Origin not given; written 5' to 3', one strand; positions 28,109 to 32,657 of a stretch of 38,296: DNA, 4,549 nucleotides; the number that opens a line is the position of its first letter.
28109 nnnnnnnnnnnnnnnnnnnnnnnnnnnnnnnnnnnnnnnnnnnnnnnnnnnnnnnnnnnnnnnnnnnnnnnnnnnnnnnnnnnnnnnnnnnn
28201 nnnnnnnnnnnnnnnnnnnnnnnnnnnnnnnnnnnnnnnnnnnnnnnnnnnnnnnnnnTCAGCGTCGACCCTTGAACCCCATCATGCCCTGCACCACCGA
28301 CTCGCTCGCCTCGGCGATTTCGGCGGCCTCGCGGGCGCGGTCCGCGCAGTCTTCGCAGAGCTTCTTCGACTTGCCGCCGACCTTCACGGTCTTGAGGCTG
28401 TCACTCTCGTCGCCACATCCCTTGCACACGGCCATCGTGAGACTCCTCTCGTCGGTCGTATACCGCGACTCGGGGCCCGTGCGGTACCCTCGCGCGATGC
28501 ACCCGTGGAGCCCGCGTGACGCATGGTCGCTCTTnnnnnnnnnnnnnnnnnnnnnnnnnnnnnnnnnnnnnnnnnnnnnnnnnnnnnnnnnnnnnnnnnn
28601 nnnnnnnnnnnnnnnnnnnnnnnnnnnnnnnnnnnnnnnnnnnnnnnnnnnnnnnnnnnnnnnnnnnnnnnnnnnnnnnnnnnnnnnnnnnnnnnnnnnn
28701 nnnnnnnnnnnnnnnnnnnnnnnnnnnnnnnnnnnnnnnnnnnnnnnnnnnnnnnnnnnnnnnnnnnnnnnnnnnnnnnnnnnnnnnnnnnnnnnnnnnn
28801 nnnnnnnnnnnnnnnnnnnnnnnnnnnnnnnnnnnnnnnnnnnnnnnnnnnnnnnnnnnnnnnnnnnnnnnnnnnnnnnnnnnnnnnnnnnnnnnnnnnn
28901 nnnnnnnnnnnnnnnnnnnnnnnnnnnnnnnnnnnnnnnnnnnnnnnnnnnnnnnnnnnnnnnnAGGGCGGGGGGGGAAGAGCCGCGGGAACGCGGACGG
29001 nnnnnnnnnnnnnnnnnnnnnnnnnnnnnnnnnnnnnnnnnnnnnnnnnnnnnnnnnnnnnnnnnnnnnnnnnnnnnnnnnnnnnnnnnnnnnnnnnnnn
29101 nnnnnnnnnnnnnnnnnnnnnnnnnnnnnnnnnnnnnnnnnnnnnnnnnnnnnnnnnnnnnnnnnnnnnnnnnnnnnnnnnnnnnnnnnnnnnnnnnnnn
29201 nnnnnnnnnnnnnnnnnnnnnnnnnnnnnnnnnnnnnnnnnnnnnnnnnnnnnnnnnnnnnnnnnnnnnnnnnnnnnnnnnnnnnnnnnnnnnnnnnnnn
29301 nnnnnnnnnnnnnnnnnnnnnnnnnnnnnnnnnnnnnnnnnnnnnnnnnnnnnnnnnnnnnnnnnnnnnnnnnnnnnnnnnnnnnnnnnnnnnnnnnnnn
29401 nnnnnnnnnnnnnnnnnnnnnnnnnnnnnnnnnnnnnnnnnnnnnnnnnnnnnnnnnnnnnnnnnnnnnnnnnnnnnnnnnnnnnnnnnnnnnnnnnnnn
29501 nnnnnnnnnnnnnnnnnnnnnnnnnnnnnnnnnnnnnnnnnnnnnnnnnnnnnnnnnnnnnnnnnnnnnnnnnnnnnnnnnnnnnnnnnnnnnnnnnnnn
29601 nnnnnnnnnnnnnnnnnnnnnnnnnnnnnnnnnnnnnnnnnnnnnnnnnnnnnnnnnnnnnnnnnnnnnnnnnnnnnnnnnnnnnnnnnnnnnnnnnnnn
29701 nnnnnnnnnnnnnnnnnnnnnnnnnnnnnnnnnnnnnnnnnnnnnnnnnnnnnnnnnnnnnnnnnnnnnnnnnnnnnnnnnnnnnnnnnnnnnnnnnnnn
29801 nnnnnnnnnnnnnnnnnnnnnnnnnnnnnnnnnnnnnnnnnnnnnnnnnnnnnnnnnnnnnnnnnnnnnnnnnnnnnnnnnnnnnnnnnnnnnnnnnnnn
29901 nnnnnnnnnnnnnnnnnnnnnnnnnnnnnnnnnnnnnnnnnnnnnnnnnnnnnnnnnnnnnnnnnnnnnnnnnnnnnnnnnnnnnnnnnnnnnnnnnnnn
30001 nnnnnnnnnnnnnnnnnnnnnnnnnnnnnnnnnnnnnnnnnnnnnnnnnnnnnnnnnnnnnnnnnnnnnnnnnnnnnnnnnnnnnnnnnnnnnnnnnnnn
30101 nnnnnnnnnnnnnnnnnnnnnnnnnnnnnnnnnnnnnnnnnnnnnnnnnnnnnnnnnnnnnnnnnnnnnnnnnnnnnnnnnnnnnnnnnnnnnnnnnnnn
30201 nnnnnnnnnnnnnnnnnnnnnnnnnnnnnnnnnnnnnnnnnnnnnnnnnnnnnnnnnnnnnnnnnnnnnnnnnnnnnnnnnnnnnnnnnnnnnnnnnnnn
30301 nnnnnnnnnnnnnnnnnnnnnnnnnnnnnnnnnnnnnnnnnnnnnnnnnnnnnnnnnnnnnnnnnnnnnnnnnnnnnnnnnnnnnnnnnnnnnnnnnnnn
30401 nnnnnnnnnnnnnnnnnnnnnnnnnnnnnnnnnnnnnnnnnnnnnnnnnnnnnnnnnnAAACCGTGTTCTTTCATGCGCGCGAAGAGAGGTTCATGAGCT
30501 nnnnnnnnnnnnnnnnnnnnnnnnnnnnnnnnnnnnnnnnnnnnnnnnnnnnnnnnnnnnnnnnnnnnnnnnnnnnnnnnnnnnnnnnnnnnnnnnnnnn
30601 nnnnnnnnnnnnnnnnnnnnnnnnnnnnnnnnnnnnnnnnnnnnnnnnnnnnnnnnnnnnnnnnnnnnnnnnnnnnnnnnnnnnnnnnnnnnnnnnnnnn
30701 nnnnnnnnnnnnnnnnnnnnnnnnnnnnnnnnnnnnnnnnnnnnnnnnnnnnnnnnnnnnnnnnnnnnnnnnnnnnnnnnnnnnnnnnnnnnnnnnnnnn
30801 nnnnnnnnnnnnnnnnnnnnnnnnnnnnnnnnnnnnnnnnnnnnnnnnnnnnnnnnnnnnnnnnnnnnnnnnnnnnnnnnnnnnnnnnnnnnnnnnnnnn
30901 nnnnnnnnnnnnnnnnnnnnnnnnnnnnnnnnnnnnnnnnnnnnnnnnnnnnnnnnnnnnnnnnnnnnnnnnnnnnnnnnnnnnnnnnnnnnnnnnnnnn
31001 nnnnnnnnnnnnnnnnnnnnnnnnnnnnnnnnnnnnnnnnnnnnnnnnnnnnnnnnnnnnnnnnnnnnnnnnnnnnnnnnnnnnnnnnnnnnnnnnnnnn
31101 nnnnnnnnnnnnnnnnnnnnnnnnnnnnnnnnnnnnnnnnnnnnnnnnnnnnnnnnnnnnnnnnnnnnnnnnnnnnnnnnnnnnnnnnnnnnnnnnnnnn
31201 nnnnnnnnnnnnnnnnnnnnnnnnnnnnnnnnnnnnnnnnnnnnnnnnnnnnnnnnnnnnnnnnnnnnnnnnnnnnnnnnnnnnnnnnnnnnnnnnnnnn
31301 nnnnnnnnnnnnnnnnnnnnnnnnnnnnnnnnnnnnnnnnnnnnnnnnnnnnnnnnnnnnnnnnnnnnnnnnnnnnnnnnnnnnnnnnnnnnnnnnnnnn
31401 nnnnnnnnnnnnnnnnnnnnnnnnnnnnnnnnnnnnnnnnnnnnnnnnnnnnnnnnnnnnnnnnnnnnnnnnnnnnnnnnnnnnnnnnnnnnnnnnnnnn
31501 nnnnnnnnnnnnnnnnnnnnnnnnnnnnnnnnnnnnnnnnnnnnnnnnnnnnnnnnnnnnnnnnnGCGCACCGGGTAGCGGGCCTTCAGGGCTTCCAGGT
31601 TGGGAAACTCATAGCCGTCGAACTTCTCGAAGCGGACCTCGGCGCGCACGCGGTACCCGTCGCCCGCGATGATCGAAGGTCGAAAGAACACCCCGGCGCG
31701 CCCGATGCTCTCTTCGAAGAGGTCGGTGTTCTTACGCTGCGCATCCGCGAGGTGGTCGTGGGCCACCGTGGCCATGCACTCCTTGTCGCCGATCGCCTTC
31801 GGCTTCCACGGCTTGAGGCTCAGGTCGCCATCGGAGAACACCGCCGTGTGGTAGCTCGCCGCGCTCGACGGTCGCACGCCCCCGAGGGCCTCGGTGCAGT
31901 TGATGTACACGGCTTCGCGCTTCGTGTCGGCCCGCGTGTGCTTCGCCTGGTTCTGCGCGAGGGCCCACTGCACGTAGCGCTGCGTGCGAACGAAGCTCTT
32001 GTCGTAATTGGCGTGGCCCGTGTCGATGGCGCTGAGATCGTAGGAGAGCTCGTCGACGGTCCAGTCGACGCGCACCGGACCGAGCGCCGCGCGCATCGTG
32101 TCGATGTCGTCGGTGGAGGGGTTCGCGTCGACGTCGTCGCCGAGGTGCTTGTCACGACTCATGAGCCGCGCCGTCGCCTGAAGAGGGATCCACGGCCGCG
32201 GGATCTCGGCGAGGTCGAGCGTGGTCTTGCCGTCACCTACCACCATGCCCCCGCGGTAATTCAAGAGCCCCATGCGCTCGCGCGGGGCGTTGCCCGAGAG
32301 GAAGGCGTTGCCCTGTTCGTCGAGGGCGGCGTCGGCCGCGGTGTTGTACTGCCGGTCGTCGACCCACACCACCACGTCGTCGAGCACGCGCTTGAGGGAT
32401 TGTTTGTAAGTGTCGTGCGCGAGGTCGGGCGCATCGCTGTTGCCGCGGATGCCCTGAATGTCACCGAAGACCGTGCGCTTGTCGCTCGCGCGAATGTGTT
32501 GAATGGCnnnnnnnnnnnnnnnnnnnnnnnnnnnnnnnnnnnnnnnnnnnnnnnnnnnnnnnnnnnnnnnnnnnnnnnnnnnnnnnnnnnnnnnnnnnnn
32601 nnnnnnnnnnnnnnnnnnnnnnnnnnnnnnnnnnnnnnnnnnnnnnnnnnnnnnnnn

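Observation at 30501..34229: Giant signal-less LysM-metzincin with atypical composition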

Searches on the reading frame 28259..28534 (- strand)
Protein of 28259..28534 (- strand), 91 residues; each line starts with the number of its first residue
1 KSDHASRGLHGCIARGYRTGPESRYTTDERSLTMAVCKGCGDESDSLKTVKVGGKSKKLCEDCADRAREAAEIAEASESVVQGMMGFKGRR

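Call 7: search_protein_families(library=pfam, proteins=[window:28259-28534:-], max_evalue=0.1)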
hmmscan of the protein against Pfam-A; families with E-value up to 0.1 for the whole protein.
window:28259-28534:- (91 aa): 1 family
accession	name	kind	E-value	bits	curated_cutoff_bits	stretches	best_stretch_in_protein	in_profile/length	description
PF24734.1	DUF7685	-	0.092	13.1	27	0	37-63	2-31/43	Domain of unknown function (DUF7685)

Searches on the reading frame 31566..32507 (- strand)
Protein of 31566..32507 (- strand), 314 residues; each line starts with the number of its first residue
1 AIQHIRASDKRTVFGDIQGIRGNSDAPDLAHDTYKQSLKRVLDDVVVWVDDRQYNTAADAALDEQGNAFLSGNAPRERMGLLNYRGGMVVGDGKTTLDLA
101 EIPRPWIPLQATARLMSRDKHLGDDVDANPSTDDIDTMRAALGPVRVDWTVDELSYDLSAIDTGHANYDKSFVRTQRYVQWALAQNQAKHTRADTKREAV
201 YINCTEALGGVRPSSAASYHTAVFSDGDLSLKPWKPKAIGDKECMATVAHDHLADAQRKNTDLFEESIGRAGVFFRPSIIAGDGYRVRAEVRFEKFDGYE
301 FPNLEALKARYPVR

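Call 94: search_protein_families(library=pfam, alignment_id=A8, max_evalue=1)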
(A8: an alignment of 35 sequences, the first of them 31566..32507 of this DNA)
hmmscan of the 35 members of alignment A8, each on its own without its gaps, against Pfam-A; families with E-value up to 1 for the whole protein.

A. member 1, window:31566-32507:- (314 aa): 0 families

B. families by the number of members that match (of 35 scanned): 4 families
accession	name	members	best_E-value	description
PF07087.16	DUF1353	1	0.11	Protein of unknown function (DUF1353)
PF08386.16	Abhydrolase_4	1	0.14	TAP-like protein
PF19986.4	DUF6422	1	0.24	Family of unknown function (DUF6422)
PF04667.22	Endosulfine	1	0.3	cAMP-regulated phosphoprotein/endosulfine conserved region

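Call 95: search_solved_structures(query=A8, max_evalue=10, show_alignments=0)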
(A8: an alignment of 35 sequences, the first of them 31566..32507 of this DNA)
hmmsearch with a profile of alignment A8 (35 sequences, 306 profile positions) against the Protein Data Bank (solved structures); distinct sequences matched with E-value up to 10: 0.
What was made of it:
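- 31566..32507 (-): Unassigned, highly conserved middle domain (aa 575-888). No Pfam or PDB sequence match (calls 94, 95).
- Tried and rejected: The middle domain alone had no Pfam or PDB hit (calls 94, 95).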
